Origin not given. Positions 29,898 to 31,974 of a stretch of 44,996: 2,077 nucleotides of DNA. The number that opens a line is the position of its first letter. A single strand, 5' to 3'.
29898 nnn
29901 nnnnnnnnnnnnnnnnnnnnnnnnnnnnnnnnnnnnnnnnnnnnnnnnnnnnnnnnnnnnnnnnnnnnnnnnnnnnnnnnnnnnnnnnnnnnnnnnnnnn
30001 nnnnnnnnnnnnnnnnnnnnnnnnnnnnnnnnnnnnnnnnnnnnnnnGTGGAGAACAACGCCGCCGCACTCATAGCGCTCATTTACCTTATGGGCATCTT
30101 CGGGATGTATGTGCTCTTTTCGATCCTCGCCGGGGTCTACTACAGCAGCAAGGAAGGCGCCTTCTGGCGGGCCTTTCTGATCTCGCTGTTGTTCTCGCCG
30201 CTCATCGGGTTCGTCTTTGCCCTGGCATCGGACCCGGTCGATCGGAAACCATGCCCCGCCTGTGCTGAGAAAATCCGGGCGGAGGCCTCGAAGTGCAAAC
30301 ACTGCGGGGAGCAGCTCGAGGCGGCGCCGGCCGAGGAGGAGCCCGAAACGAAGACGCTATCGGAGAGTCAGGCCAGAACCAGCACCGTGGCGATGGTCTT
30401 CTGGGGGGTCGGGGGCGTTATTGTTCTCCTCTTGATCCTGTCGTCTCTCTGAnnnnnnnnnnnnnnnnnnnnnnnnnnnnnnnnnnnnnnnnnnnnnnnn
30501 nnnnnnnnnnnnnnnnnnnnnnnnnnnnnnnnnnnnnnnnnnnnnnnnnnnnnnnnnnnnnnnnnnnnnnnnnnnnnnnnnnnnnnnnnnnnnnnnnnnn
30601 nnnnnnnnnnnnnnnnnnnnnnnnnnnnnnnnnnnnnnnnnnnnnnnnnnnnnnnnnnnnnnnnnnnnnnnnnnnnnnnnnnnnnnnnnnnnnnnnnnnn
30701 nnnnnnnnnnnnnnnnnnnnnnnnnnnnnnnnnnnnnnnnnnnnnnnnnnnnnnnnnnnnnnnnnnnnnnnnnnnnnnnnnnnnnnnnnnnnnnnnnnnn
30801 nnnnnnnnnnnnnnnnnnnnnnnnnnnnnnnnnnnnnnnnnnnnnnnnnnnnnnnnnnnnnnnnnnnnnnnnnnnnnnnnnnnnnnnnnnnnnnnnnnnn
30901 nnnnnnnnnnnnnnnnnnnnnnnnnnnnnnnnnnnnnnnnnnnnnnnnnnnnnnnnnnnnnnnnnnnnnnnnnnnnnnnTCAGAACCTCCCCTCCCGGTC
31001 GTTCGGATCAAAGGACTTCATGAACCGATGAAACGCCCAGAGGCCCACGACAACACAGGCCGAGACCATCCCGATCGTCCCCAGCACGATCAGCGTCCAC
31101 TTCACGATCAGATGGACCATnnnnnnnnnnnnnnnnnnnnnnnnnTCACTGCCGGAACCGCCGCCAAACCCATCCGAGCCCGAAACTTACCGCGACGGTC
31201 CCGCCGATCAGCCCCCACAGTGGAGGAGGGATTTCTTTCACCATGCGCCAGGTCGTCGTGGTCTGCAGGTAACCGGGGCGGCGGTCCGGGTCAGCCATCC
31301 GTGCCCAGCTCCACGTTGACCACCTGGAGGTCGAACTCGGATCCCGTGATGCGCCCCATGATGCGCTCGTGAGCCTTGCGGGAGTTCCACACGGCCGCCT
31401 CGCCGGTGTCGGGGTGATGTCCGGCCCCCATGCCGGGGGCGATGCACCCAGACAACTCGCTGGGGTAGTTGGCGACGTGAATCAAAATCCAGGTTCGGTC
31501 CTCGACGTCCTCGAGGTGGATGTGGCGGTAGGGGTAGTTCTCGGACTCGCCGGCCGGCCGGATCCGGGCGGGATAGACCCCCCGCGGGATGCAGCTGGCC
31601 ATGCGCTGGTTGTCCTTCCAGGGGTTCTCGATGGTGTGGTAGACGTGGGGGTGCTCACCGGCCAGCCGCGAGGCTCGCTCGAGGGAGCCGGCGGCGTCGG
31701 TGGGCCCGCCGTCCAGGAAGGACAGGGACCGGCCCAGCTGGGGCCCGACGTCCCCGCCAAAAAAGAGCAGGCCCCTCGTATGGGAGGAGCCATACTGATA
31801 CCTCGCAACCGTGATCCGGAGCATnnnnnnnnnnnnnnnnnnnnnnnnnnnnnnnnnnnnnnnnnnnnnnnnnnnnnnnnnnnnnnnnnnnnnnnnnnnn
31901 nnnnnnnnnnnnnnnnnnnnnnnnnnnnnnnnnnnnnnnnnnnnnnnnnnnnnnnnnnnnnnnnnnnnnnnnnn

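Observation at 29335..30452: Integrase-linked cassette of two zinc-ribbon membrane proteins: a candidate prophage-expressed exclusion or defence module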

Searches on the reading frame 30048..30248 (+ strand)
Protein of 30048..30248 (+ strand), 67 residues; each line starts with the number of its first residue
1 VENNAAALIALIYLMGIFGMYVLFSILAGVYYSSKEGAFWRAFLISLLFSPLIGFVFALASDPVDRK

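Call 78: search_protein_families(library=pfam, proteins=[window:30048-30248:+], max_evalue=1)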
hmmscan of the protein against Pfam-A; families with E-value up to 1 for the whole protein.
seq(67 aa): 3 families
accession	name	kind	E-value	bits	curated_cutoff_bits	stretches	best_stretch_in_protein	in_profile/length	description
PF05230.16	MASE2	-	0.03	14.8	25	1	13-62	3-53/89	MASE2 domain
PF14184.11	YrvL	-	0.26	11.8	27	1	6-57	10-59/127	Regulatory protein YrvL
PF07332.16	Phage_holin_3_6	-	0.67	10.5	28.4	1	5-60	33-89/116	Putative Actinobacterial Holin-X, holin superfamily III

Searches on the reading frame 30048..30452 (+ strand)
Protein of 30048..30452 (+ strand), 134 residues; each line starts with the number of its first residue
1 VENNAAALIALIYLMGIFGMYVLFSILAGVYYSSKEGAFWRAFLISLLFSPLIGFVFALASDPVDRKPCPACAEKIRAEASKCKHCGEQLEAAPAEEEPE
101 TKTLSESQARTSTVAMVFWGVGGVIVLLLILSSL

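Call 8: search_protein_families(library=pfam, proteins=[window:30048-30452:+], max_evalue=0.1)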
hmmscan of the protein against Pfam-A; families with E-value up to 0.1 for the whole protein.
window:30048-30452:+ (134 aa): 10 families
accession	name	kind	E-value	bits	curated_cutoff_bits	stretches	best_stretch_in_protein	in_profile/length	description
PF13248.11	Zn_ribbon_3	-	2.3e-05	24.2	27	1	67-89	3-25/26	zinc-ribbon domain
PF12773.13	DZR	-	0.0007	20.2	27.3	1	69-91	1-23/45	Double zinc ribbon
PF18912.6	DZR_2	-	0.0026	18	27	1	65-93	20-49/56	Double zinc ribbon domain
PF07332.16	Phage_holin_3_6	-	0.0038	17.7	28.4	1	5-60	33-89/116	Putative Actinobacterial Holin-X, holin superfamily III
PF13240.11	Zn_Ribbon_1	-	0.0098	16.1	25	1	69-89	2-22/23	zinc-ribbon domain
PF15345.11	TMEM51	-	0.014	15.6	25.5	1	92-131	40-79/237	Transmembrane protein 51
PF10571.15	UPF0547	-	0.021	15.4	29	1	67-87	1-21/26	Uncharacterised protein family UPF0547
PF10005.14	Zn_ribbon_DZR_6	-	0.045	14.9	23.4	1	69-99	4-34/93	zinc-ribbon domain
PF22747.2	Zn_ribbon_DUF2089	-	0.047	14.3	27.6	1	69-91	1-23/32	DUF2089 zinc ribbon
PF10601.15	zf-LITAF-like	-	0.048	14.3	23.8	0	39-91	28-67/70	LITAF-like zinc ribbon domain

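Call 9: search_protein_families(library=padloc, proteins=[window:30048-30452:+], max_evalue=1)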
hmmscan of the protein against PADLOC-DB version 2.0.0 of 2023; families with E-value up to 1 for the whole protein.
window:30048-30452:+ (134 aa): 1 family
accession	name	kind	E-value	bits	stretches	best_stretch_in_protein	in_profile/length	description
PDLC03862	LmuB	-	0.0024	14.3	1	62-102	326-366/643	-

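Call 10: search_protein_families(library=phrogs, proteins=[window:30048-30452:+], max_evalue=0.1)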
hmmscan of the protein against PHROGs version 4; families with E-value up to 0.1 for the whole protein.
window:30048-30452:+ (134 aa): 14 families
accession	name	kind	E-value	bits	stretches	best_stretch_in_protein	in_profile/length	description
phrog_8032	-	unknown function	2.2e-11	45.2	1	60-111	63-118/173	-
phrog_8436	-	unknown function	3.8e-08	34.4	1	63-109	60-101/110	-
phrog_23817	-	unknown function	5.2e-07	30.8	1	64-96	3-35/110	-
phrog_25625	-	unknown function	2.6e-05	25.6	1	19-104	5-89/114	-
phrog_1788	-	unknown function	3.9e-05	24.8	1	67-93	18-44/133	-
phrog_9700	-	unknown function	0.00016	21.7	1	66-115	6-55/483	-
phrog_6586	-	unknown function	0.00083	20.2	1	68-132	5-65/129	-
phrog_31852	-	unknown function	0.0027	19.1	1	66-91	94-119/121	-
phrog_31496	-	transcription regulation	0.016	15.9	1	63-91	3-31/210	transcriptional regulator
phrog_38854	-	unknown function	0.023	15.1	1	67-88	192-213/217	-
phrog_4852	-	unknown function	0.041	14.5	1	67-104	14-53/194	-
phrog_2834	-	unknown function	0.057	14.3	0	81-111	16-46/78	-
phrog_17873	-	unknown function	0.059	14.7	0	51-76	42-66/69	-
phrog_9188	-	unknown function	0.095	13.9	0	69-90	41-64/70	-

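Call 11: search_protein_families(library=ncbifam, proteins=[window:30048-30452:+], max_evalue=1)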
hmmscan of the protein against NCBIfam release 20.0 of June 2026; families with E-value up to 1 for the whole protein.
window:30048-30452:+ (134 aa): 6 families
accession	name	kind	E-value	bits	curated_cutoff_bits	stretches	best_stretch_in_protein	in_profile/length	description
NF053815.1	teico_TcaA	equivalog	7.1e-08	31.7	550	1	67-131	2-67/463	membrane-associated protein TcaA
NF049953.1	ribbon_DG_selen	exception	0.0014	18.6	130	1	67-113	6-52/172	zinc ribbon-containing (seleno)protein DG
NF002796.0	PRK02935.1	equivalog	0.0093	15.8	108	1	26-103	27-109/118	hypothetical protein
TIGR03913.1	rad_SAM_trio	equivalog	0.15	10.4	591.75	1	66-100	428-462/477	GDL motif peptide-associated radical SAM/SPASM maturase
NF011149.0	PRK14559.1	equivalog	0.29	9.8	374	1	66-89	27-50/642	serine/threonine phosphatase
NF041560.1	T6SS_Burk_ExIF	subfamily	0.72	9.5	90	1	7-58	127-177/234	putative type VI secretion system effector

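Call 16: find_homologous_proteins(query=window:30048-30452:+)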
Query window:30048-30452:+ (134 aa): 3 proteins with E <= 0.001 among 169 candidates.
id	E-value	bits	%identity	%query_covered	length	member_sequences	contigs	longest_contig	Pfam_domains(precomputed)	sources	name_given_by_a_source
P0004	6.0e-81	287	100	100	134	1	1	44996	PF13248.12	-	-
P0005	3.7e-49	184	89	71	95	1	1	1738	PF13248.12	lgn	-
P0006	2.1e-9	55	45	67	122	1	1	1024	PF13248.12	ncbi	-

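Call 18: find_encoding_contigs(protein=P0006, flank=5000)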
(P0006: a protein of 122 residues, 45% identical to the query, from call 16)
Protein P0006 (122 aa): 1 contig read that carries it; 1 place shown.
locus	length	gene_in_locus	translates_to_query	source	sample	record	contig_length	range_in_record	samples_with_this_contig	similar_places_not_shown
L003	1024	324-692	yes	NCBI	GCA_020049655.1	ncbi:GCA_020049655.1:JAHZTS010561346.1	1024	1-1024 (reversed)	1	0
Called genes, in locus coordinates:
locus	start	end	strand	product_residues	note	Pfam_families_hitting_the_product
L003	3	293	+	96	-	?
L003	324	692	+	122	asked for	PF13248:Zn_ribbon_3 (weak)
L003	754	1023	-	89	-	?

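Call 25: search_dna_similar(query=window:30048-30452:+, collection=phages, mode=protein, max_evalue=0.01, max_rows=25)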
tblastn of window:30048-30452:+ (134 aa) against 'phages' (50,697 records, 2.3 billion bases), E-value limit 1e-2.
Records with a match: 32; places in all: 32; records where one place covers at least 80% of the query: 0.
Best place of each record, by identity: 60-80% 25; <60% 7.
By first word of the organism name: Vibrio 24; Klebsiella 5; Bacteriophage 1; Providencia 1; Pseudomonas 1.
By host as written in the record: Vibrio anguillarum strain BA35 10; Vibrio anguillarum BA35 6; Vibrio anguillarum strain 90-11-287 3; Klebsiella pneumoniae 2; - 1; Klebsiella pneumoniae ST15-VIM1 1; Providencia stuartii 1; Klebsiella pneumoniae ST846-OXA48 1; and 7 more.
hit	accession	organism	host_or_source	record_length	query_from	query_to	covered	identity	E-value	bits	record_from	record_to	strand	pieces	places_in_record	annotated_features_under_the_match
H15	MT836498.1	Bacteriophage sp.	human fecal samples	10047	21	90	52%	29.1%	1e-3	43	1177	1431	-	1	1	record has no annotation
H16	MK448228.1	Klebsiella phage ST15-VIM1phi2.1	Klebsiella pneumoniae ST15-VIM1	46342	44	90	35%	39.6%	7e-3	41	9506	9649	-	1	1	none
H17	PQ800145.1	Klebsiella phage Kpn_R1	Klebsiella pneumoniae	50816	49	90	31%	43.4%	2e-4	45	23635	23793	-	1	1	record has no annotation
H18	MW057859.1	Providencia phage PSTCR8lys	Providencia stuartii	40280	47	90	33%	40.9%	7e-3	41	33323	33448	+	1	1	hypothetical protein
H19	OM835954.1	Klebsiella phage KP12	Klebsiella pneumoniae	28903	44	90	35%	37.5%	5e-3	41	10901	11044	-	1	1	hypothetical protein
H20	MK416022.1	Klebsiella phage ST846-OXA48phi9.2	Klebsiella pneumoniae ST846-OXA48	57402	49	90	31%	41.3%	4e-3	41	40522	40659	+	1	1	membrane protein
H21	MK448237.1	Klebsiella phage ST974-OXA48phi18.2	Klebsiella pneumoniae ST974-OXA48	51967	49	90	31%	41.3%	5e-3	41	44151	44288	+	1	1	zinc ribbon domain-containing protein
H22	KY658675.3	Vibrio phage H20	Vibrio anguillarum BA35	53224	64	89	19%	65.4%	1e-2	40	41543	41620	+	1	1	none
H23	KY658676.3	Vibrio phage P2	Vibrio anguillarum BA35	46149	64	90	20%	63.0%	8e-4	44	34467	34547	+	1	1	zinc ribbon domain-containing protein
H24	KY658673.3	Vibrio phage H2 PGK-2017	Vibrio anguillarum A023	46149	64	90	20%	63.0%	8e-4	44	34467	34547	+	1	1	zinc ribbon domain-containing protein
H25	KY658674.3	Vibrio phage H8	Vibrio anguillarum T265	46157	64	90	20%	63.0%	8e-4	44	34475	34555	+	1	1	zinc ribbon domain-containing protein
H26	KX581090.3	Vibrio phage Her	Vibrio anguillarum strain BA35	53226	64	90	20%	63.0%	8e-4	44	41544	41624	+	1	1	hypothetical protein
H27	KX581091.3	Vibrio phage Cla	Vibrio anguillarum strain BA35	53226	64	90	20%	63.0%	8e-4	44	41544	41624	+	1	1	hypothetical protein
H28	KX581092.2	Vibrio phage Len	Vibrio anguillarum strain BA35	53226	64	90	20%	63.0%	8e-4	44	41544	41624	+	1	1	hypothetical protein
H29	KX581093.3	Vibrio phage Pel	Vibrio anguillarum strain BA35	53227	64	90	20%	63.0%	8e-4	44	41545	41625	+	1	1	hypothetical protein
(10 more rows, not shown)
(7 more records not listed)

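Call 75: find_related_loci(query=window:30048-30452:+, collection=viral_contigs, flank=5000)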
Query window:30048-30452:+ (134 aa) in viral_contigs; peptide patterns used: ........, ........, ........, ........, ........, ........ (x = any residue, [..] = any of these).
17 stretches matched a pattern; 2 encode a relative of the query (tblastn E <= 1e-3); 2 distinct loci.
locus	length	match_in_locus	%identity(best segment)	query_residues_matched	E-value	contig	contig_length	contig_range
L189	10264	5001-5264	33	18-94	4e-10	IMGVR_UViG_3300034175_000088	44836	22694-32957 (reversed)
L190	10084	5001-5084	39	64-91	3e-5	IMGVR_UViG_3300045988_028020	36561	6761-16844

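Call 78: search_protein_families(library=pfam, proteins=[P0006], max_evalue=1)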
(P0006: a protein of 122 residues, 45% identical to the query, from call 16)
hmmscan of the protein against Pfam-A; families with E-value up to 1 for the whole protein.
P0006 (122 aa): 8 families
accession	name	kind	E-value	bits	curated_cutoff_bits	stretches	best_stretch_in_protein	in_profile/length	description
PF13248.11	Zn_ribbon_3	-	6.3e-06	25.9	27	1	64-88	2-26/26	zinc-ribbon domain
PF10571.15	UPF0547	-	0.00019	21.9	29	1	65-85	1-21/26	Uncharacterised protein family UPF0547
PF13240.11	Zn_Ribbon_1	-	0.0053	16.9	25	1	67-88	2-23/23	zinc-ribbon domain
PF12773.13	DZR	-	0.0064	17.1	27.3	1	67-89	1-23/45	Double zinc ribbon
PF03604.18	Zn_ribbon_RPAB4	-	0.094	12.9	24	1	66-85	5-24/32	DNA directed RNA polymerase, 7 kDa subunit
PF00130.28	C1_1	-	0.15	12.3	26.5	1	65-85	12-35/53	Phorbol esters/diacylglycerol binding domain (C1 domain)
PF03458.18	Gly_transporter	-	0.29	11.5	23.5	1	4-34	5-35/78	Glycine transporter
PF04632.18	FUSC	-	0.37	9.8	30.9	1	7-60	405-458/660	Fusaric acid resistance protein family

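Call 100: find_related_loci(query=window:30048-30452:+, collection=metagenome_contigs, flank=5000)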
Query window:30048-30452:+ (134 aa) in metagenome_contigs; peptide patterns used: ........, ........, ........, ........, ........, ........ (x = any residue, [..] = any of these).
299 stretches matched a pattern; 1 encode a relative of the query (tblastn E <= 1e-3); 1 distinct loci.
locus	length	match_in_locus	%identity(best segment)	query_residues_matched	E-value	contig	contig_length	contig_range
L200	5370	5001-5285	29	13-114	3e-13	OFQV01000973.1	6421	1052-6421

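Call 103: search_protein_families(library=pfam, proteins=[L200:4493-4957:+, L200:4188-4496:+, L200:5007-5291:+, L200:2664-3794:+], max_evalue=0.01)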
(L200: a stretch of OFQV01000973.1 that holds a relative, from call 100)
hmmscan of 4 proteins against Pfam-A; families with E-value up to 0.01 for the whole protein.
L200:4493-4957:+ (154 aa): 1 family
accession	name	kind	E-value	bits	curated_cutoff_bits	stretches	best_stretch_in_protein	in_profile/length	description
PF06804.17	Lipoprotein_18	-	0.00077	18.9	25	1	38-90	82-134/323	NlpB/DapX lipoprotein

L200:4188-4496:+ (102 aa): 4 families
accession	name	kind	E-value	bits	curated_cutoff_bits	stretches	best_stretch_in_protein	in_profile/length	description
PF01381.28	HTH_3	-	6.7e-07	29.7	23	1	14-68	1-55/55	Helix-turn-helix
PF13443.12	HTH_26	-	0.00016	22.3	22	1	14-65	2-54/63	Cro/C1-type HTH DNA-binding domain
PF20317.4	HTH_60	-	0.0035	18.1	24.1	1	8-77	4-74/140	Helix-turn-helix domain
PF07022.19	Phage_CI_repr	-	0.0041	17.9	22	1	26-74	16-63/65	Bacteriophage CI repressor helix-turn-helix domain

L200:5007-5291:+ (94 aa): 7 families
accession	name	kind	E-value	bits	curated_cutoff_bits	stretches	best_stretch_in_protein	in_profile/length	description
PF10571.15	UPF0547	-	1.9e-08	34.7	29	1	52-77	1-26/26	Uncharacterised protein family UPF0547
PF13248.11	Zn_ribbon_3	-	6.6e-05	22.7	27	1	52-74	3-25/26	zinc-ribbon domain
PF12773.13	DZR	-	0.00062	20.3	27.3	1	52-72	25-45/45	Double zinc ribbon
PF18912.6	DZR_2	-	0.0015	18.7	27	1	49-76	19-47/56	Double zinc ribbon domain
PF03563.18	Bunya_G2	-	0.0037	17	25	1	25-83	206-264/281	Bunyavirus glycoprotein G2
PF17032.10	Zn_ribbon_15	-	0.0053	18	28.9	1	9-72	38-73/73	zinc-ribbon family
PF06827.20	zf-FPG_IleRS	-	0.0071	16.6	21.3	0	66-79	2-15/30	Zinc finger found in FPG and IleRS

L200:2664-3794:+ (376 aa): 5 families
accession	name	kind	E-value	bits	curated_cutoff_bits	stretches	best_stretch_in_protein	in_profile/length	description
PF00589.27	Phage_integrase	-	1.2e-33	116.7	27.1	1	174-338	8-170/172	Phage integrase family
PF14659.12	Phage_int_SAM_3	-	5.9e-11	42.9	22.6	1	62-119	1-57/58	Phage integrase, N-terminal SAM-like domain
PF13102.12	Phage_int_SAM_5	-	3.1e-06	27.9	22.3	1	62-155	1-97/98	Phage integrase SAM-like domain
PF02899.23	Phage_int_SAM_1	-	3.1e-06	27.8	22.3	1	74-145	9-82/83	Phage integrase, N-terminal SAM-like domain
PF13495.12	Phage_int_SAM_4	-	3.9e-05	24.4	27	1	70-145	5-81/85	Phage integrase, N-terminal SAM-like domain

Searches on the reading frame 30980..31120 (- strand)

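Call 10: search_protein_families(library=phrogs, proteins=[window:30980-31120:-], max_evalue=0.1)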
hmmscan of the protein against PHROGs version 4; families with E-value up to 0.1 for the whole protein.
window:30980-31120:- (46 aa): 1 family
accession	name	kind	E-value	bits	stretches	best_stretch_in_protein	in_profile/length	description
phrog_14464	-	moron, auxiliary metabolic gene and host takeover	0.066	14.3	1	5-39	7-39/59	membrane protein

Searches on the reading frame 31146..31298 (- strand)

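Call 10: search_protein_families(library=phrogs, proteins=[window:31146-31298:-], max_evalue=0.1)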
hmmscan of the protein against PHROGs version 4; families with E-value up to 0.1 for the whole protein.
window:31146-31298:- (50 aa): 1 family
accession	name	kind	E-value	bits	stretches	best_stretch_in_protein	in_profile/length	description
phrog_2524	-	unknown function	0.094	13.5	1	15-46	92-123/142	-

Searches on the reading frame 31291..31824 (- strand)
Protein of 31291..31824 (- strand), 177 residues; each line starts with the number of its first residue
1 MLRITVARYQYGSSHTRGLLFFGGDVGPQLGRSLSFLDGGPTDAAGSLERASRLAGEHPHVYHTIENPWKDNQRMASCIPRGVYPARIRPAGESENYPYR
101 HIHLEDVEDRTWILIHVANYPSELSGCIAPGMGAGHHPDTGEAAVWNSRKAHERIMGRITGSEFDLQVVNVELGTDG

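Call 8: search_protein_families(library=pfam, proteins=[window:31291-31824:-], max_evalue=0.1)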
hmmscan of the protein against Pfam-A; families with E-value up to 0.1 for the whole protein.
window:31291-31824:- (177 aa): 1 family
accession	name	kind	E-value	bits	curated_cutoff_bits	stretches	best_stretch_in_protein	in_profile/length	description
PF18925.5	DUF5675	-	8.7e-22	77.6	26.7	1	57-159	19-112/114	Family of unknown function (DUF5675)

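Call 10: search_protein_families(library=phrogs, proteins=[window:31291-31824:-], max_evalue=0.1)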
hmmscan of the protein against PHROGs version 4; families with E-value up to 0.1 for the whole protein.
window:31291-31824:- (177 aa): 1 family
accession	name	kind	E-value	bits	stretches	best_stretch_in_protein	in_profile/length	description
phrog_1501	-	unknown function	8.6e-21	75.4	1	55-170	31-153/159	-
